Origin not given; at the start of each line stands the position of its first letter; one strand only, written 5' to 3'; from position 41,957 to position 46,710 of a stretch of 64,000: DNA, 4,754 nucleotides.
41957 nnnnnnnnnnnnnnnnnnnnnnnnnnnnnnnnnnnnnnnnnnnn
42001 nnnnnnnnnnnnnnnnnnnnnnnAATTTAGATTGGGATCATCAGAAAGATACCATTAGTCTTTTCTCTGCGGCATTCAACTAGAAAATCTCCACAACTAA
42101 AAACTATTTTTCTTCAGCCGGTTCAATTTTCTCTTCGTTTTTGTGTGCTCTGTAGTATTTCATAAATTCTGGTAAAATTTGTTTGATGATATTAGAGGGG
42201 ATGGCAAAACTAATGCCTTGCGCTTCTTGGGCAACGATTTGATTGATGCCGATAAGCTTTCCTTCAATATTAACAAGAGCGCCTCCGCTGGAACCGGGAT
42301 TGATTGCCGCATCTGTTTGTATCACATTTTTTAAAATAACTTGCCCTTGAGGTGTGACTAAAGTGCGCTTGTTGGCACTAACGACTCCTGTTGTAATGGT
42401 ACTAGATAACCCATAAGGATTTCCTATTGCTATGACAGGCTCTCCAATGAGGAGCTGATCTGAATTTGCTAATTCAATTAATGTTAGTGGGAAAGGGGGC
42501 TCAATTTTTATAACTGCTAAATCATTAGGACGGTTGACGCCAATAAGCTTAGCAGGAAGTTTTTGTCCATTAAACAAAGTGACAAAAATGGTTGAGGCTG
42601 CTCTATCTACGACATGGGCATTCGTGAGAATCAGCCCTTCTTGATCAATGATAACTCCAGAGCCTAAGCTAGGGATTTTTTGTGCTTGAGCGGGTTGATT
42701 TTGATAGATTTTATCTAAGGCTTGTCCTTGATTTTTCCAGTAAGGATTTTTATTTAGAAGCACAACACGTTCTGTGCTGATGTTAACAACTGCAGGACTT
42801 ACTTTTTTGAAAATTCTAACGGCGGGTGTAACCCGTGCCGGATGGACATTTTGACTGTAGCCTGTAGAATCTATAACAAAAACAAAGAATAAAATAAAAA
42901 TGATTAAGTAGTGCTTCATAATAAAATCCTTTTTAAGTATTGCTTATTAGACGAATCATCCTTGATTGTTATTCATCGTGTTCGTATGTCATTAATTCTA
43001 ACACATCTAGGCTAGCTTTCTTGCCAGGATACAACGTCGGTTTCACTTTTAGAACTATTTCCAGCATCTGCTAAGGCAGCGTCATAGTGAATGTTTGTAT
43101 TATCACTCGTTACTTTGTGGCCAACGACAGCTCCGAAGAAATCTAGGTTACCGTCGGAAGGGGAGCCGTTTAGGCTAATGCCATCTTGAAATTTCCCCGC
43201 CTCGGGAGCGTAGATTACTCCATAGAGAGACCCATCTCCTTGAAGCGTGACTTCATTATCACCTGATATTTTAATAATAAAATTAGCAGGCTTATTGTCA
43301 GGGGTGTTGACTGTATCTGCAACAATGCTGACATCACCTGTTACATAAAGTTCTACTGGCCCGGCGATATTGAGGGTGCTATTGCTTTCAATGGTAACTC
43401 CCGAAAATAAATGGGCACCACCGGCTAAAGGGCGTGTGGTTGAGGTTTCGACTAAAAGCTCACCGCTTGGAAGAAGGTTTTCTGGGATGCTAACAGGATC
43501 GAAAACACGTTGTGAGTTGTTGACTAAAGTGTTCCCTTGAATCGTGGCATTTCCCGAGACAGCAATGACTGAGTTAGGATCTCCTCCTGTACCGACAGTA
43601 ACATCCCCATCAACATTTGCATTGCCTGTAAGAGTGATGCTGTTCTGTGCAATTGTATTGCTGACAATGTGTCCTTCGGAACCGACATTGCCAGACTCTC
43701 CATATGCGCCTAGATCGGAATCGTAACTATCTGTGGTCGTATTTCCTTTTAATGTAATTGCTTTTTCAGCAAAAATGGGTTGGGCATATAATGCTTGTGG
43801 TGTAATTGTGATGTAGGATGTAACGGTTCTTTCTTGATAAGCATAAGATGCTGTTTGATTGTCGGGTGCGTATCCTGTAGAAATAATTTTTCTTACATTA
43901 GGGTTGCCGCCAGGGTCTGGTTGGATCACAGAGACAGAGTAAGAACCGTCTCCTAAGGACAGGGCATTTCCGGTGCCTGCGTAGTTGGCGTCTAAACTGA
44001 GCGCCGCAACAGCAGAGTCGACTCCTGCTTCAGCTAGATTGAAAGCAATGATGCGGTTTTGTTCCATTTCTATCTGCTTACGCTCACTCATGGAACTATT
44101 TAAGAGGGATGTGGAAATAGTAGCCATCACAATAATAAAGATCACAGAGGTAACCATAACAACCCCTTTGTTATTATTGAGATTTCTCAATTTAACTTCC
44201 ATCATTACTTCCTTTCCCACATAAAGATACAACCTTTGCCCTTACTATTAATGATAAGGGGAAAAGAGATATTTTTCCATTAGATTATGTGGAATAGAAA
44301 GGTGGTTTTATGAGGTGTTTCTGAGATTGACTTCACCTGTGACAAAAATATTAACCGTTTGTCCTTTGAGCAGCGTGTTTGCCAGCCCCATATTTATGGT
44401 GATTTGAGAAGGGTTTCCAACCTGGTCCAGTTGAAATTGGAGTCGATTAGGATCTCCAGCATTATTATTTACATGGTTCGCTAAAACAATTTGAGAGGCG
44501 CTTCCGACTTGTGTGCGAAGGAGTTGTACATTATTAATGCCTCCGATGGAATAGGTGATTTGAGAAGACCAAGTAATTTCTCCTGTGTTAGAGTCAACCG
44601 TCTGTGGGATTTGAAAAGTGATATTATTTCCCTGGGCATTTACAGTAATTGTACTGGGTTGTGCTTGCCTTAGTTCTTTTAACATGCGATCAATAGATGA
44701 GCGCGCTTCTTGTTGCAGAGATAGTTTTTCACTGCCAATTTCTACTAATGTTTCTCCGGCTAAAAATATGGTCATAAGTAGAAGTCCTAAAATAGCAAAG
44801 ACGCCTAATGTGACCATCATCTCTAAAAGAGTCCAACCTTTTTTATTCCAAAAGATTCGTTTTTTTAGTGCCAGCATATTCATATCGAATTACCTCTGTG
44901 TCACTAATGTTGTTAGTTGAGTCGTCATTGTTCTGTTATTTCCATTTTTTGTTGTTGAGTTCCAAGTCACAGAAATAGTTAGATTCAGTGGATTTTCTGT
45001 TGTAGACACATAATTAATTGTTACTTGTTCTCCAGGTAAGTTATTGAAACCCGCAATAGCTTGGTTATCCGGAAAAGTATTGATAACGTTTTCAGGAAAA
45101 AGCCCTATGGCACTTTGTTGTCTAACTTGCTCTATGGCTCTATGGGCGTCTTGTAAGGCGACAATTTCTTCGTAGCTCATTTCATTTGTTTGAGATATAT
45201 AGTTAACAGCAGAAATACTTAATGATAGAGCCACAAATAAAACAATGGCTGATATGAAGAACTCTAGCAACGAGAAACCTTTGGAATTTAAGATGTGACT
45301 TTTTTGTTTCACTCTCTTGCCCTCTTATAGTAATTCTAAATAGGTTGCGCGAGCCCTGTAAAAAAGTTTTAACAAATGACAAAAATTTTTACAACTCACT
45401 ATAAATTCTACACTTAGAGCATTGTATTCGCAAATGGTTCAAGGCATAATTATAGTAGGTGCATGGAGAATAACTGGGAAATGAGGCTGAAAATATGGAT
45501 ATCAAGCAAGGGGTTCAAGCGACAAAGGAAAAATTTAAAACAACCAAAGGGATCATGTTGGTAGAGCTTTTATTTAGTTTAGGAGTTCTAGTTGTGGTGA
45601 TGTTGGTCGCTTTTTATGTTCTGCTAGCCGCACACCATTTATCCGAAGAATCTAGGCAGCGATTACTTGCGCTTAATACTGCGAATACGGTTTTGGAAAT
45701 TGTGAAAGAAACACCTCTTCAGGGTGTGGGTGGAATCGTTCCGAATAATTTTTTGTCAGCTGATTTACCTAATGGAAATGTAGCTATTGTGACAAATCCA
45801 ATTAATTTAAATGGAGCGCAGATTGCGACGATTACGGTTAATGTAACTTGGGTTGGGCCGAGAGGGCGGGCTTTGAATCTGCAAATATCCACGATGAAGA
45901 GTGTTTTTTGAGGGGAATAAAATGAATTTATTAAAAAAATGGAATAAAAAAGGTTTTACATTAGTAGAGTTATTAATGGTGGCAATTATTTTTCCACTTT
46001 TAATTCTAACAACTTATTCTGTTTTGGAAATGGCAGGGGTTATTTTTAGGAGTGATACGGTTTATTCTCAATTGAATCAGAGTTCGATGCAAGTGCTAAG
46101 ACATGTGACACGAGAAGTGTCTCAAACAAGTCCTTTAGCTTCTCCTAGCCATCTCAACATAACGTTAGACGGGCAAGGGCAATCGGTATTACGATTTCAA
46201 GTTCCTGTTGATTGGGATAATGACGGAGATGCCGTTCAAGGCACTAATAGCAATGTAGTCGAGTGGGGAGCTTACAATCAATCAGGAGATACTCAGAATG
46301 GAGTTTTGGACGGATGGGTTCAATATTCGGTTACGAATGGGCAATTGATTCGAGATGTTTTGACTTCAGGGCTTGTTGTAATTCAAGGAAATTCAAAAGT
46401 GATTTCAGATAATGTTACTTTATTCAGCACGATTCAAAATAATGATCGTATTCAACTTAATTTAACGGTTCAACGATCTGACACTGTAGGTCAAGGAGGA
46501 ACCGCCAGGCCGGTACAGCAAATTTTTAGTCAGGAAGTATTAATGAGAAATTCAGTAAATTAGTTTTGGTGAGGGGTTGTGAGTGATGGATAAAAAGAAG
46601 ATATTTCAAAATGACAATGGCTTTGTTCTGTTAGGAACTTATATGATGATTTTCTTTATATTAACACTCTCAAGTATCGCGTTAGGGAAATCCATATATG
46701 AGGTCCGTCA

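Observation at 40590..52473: Two paralogous secreted Tiki/TraB/GumN/ChaN-like proteins bracket a pilin/pseudopilin block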

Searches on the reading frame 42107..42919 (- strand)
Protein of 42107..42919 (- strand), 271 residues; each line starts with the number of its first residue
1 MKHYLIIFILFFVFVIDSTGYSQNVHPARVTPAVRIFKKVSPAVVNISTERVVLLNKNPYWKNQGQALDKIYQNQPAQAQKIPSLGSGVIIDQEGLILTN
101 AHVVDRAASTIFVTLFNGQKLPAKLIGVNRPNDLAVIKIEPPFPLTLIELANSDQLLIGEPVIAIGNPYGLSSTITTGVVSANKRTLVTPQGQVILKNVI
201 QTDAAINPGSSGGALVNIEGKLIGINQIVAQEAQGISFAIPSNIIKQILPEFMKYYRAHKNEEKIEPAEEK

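Call 5: search_protein_families(library=pfam, max_evalue=1, proteins=[window:42107-42919:-])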
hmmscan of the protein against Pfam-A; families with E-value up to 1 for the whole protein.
window:42107-42919:- (271 aa): 4 families
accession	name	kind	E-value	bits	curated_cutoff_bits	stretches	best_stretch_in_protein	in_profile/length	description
PF13365.12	Trypsin_2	-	7.6e-32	111.5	27.6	1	86-225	1-144/144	Trypsin-like peptidase domain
PF00089.32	Trypsin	-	8.7e-17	62.1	20.6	1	86-246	27-217/220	Trypsin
PF10459.15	Peptidase_S46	-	0.0011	18.2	22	1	82-107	45-70/698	Peptidase S46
PF01732.22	Mycop_pep_DUF31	-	0.29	11.2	27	1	197-226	315-344/346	Mycoplasma peptidase (DUF31)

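Call 10: search_protein_families(library=ncbifam, max_evalue=1, proteins=[window:42107-42919:-])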
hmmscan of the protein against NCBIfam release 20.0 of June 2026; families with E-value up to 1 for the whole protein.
window:42107-42919:- (271 aa): 17 families
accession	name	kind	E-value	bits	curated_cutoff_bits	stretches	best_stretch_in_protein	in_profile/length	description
TIGR02037.1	degP_htrA_DO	subfamily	2.2e-70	237.8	416.2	1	34-255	4-230/434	Do family serine endopeptidase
NF041521.1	HhoA_HhoB_HtrA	equivalog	2.4e-56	191.4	450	1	35-254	5-225/335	HhoA/HhoB/HtrA family serine endopeptidase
NF047968.1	SerProtHtrA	equivalog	2.4e-50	171.9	470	1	73-254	76-258/357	serine protease HtrA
NF008189.1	PRK10942.1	equivalog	1.1e-48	165.9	720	1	74-262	103-291/477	serine endoprotease DegP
NF007526.1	PRK10139.1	equivalog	3.8e-48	164.3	756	1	35-255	44-262/456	serine endoprotease DegQ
TIGR02038.1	protease_degS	equivalog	1.2e-46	159.5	422.95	1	72-257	66-251/351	outer membrane-stress sensor serine endopeptidase DegS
NF008147.1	PRK10898.1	equivalog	1.5e-42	146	408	1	72-253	62-248/352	outer membrane-stress sensor serine endopeptidase DegS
NF040960.1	MamE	equivalog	1.7e-40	139.2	800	1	75-254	114-295/659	magnetosome formation protease MamE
NF050055.1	SerProtHtrAMycob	equivalog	2.2e-39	135.7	800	1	78-255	221-409/502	serine protease HtrA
NF053637.1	SerProtHtrAspr2045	equivalog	1.8e-37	129.2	650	1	31-250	53-280/394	serine protease HtrA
NF040961.1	MamO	equivalog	1.8e-22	79.5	800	1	77-256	91-271/648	magnetosome protein MamO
NF033740.0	MarP_fam_protase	equivalog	1.7e-16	60.3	250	1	83-249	210-374/390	MarP family serine protease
NF040533.1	endo_SpGH101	exception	0.0019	15.4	2900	1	132-242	235-339/1962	SpGH101 family endo-alpha-N-acetylgalactosaminidase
NF050173.1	tryp_MXAN_2756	equivalog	0.0063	16.3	200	1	86-139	51-101/199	MXAN_2756 family trypsin-like serine endoprotease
NF004878.0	PRK06241.1-3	subfamily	0.028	12.5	945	1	162-215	204-255/891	phosphoenolpyruvate synthase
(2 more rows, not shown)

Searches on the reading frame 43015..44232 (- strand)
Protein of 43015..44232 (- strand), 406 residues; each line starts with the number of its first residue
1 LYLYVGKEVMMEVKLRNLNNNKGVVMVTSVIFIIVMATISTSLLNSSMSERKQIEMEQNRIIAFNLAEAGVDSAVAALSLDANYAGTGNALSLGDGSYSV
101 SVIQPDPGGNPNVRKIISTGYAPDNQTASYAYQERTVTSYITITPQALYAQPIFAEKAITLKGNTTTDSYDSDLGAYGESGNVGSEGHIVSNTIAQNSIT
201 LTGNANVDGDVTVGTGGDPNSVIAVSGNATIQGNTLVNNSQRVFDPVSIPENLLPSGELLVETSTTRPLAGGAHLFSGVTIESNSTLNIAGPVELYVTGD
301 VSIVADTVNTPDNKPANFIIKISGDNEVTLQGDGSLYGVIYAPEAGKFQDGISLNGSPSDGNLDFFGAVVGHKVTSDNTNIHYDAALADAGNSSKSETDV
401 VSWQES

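Call 5: search_protein_families(library=pfam, max_evalue=1, proteins=[window:43015-44232:-])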
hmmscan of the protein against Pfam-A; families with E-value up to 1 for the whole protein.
window:43015-44232:- (406 aa): 4 families
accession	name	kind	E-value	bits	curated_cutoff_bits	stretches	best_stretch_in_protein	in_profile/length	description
PF14341.11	PilX_N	-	0.0014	19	25.5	1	22-71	1-50/51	PilX N-terminal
PF11773.13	ComGE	-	0.015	15.6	25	1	26-81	2-57/82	Competence system putative prepilin ComGE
PF04519.19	Bactofilin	-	0.19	12.5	27.9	0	182-214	51-83/98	Polymer-forming cytoskeletal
PF18836.7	B_solenoid_ydck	-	0.35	11.4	30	1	225-237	3-15/17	YdcK Beta solenoid repeat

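Call 10: search_protein_families(library=ncbifam, max_evalue=1, proteins=[window:43015-44232:-])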
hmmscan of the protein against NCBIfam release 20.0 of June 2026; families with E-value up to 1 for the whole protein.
window:43015-44232:- (406 aa): 2 families
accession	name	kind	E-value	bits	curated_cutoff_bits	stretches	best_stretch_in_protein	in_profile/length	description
NF041013.1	T4P_ComGE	equivalog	0.002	18.2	49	1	19-69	1-51/83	competence type IV pilus minor pilin ComGE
NF041014.1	pilin_ComGG_2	equivalog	0.09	13.4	40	1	20-72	2-54/101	competence type IV pilus minor pilin ComGG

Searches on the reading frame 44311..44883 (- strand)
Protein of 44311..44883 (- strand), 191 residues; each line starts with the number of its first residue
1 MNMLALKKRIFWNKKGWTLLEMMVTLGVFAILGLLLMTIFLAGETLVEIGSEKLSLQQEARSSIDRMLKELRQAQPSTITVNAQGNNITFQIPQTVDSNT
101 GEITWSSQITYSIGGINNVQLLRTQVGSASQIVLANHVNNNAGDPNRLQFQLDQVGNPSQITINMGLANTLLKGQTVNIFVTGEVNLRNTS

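Call 5: search_protein_families(library=pfam, max_evalue=1, proteins=[window:44311-44883:-])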
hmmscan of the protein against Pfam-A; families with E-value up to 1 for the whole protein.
window:44311-44883:- (191 aa): 4 families
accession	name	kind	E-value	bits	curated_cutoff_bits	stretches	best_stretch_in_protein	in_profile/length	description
PF07963.17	N_methyl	-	0.00027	20.8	21.2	1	13-36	3-26/27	Prokaryotic N-terminal methylation motif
PF23274.1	DUF7077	-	0.013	15.7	27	1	47-115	40-110/122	Domain of unknown function (DUF7077)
PF14242.11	DUF4342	-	0.025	15.1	25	1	8-42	29-65/81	Domain of unknown function (DUF4342)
PF03527.20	RHS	-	0.11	12.8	27.9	0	93-108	12-27/38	RHS protein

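Call 10: search_protein_families(library=ncbifam, max_evalue=1, proteins=[window:44311-44883:-])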
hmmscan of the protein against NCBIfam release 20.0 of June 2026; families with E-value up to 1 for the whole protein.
window:44311-44883:- (191 aa): 10 families
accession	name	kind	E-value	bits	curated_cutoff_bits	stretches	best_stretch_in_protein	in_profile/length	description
NF041013.1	T4P_ComGE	equivalog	3.2e-05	23.9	49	1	13-89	2-77/83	competence type IV pilus minor pilin ComGE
TIGR02599.1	TIGR02599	subfamily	0.00013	21.4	256.5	1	16-75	1-60/361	Verru_Chthon cassette protein C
TIGR02532.1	IV_pilin_GFxxxE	domain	0.00022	20.9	16.3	1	15-36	2-23/24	prepilin-type N-terminal cleavage/methylation domain-containing protein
NF041002.1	pilin_ComGF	equivalog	0.0017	18.6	80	1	14-90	1-74/139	competence type IV pilus minor pilin ComGF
TIGR01711.1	gspJ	equivalog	0.0056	16.5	64.85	1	15-92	1-78/192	type II secretion system minor pseudopilin GspJ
NF007848.0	PRK10557.1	equivalog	0.0062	15.9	120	1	11-74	7-70/192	prepilin peptidase-dependent protein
NF007862.0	PRK10574.1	equivalog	0.0081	16.3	138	1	13-34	3-24/145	prepilin peptidase-dependent pilin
NF040999.1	pilin_ComGC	equivalog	0.054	13.7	75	1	14-36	1-23/84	competence type IV pilus major pilin ComGC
TIGR01708.2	typeII_sec_gspH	equivalog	0.072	13.1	80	1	15-102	2-79/169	type II secretion system minor pseudopilin GspH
NF040982.1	ComGD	equivalog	0.09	13.2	70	0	14-39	1-26/139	competence type IV pilus minor pilin ComGD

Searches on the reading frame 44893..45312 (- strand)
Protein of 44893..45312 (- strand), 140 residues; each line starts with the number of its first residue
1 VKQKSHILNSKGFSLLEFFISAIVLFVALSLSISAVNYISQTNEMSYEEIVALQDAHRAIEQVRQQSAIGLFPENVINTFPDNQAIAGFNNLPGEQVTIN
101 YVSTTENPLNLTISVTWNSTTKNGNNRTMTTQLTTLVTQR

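Call 5: search_protein_families(library=pfam, max_evalue=1, proteins=[window:44893-45312:-])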
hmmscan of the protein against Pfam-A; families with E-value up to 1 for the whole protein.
window:44893-45312:- (140 aa): 1 family
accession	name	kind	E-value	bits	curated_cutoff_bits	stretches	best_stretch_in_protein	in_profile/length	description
PF13727.12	CoA_binding_3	-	0.088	13.3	25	1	8-83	42-116/175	CoA-binding domain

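Call 10: search_protein_families(library=ncbifam, max_evalue=1, proteins=[window:44893-45312:-])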
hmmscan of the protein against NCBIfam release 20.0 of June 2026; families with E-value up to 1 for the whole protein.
window:44893-45312:- (140 aa): 4 families
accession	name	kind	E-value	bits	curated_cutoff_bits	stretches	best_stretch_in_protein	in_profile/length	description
NF041013.1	T4P_ComGE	equivalog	4.5e-06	26.7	49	1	9-67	2-60/83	competence type IV pilus minor pilin ComGE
TIGR01711.1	gspJ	equivalog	0.047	13.5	64.85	1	11-61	1-51/192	type II secretion system minor pseudopilin GspJ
NF007423.1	PRK09966.1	equivalog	0.053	12.4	325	1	14-138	141-262/390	diguanylate cyclase DgcN/YfiN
NF006453.0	PRK08808.1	equivalog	0.075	12.1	295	1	10-72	6-67/211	type II secretion system protein J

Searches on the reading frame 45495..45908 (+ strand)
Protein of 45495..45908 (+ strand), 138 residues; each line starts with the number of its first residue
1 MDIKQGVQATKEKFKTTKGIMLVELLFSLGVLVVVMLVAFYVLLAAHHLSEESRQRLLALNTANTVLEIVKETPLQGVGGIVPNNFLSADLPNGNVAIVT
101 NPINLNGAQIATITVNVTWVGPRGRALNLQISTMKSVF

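Call 5: search_protein_families(library=pfam, max_evalue=1, proteins=[window:45495-45908:+])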
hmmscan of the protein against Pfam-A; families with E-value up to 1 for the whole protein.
window:45495-45908:+ (138 aa): 1 family
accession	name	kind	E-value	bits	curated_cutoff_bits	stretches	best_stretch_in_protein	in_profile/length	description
PF06024.17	Orf78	-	0.02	15.6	29.4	1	11-51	54-94/101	Orf78 (ac78)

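Call 10: search_protein_families(library=ncbifam, max_evalue=1, proteins=[window:45495-45908:+])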
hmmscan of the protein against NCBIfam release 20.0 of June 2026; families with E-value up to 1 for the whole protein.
window:45495-45908:+ (138 aa): 4 families
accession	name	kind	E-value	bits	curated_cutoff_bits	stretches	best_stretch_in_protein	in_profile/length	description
NF041013.1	T4P_ComGE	equivalog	0.00033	20.7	49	1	15-68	1-54/83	competence type IV pilus minor pilin ComGE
TIGR02599.1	TIGR02599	subfamily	0.024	13.9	256.5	1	21-70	3-52/361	Verru_Chthon cassette protein C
TIGR02523.1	type_IV_pilV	equivalog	0.05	14.1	52.2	1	18-73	2-57/139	type IV pilus modification protein PilV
NF038103.1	blaGMB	exception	0.11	11.6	580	1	65-128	30-93/270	GMB family subclass B1 metallo-beta-lactamase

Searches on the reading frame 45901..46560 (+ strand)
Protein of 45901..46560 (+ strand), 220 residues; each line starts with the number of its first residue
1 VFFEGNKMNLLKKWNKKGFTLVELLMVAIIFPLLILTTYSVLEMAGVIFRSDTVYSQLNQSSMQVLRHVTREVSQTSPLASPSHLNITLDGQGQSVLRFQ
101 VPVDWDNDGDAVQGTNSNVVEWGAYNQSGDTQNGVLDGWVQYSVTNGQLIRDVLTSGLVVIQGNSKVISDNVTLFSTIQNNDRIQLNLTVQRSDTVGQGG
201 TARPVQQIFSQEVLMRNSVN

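Call 5: search_protein_families(library=pfam, max_evalue=1, proteins=[window:45901-46560:+])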
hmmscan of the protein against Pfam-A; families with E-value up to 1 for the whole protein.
window:45901-46560:+ (220 aa): 2 families
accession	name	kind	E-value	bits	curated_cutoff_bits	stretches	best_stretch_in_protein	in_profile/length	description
PF07963.17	N_methyl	-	0.00048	20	21.2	1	15-31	3-19/27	Prokaryotic N-terminal methylation motif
PF07828.18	PA-IL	-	0.092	13.2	22.5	0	144-194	51-100/121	PA-IL-like protein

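Call 10: search_protein_families(library=ncbifam, max_evalue=1, proteins=[window:45901-46560:+])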
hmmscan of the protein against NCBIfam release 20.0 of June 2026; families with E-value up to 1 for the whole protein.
window:45901-46560:+ (220 aa): 8 families
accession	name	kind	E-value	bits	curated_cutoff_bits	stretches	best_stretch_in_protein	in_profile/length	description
TIGR02532.1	IV_pilin_GFxxxE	domain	0.00012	21.8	16.3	1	16-37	1-22/24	prepilin-type N-terminal cleavage/methylation domain-containing protein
TIGR01711.1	gspJ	equivalog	0.00078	19.3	64.85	1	17-57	1-38/192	type II secretion system minor pseudopilin GspJ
NF040999.1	pilin_ComGC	equivalog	0.0085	16.3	75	1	16-38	1-23/84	competence type IV pilus major pilin ComGC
TIGR02599.1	TIGR02599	subfamily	0.032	13.5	256.5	1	18-76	1-59/361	Verru_Chthon cassette protein C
NF038304.1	EPS_HpsC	equivalog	0.035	13.7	200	1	14-37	18-40/318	hormogonium polysaccharide secretion pseudopilin HpsC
NF040982.1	ComGD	equivalog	0.044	14.2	70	1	16-41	1-26/139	competence type IV pilus minor pilin ComGD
NF041002.1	pilin_ComGF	equivalog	0.13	12.4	80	1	16-76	1-59/139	competence type IV pilus minor pilin ComGF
TIGR01708.2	typeII_sec_gspH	equivalog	0.29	11.1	80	1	17-34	2-19/169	type II secretion system minor pseudopilin GspH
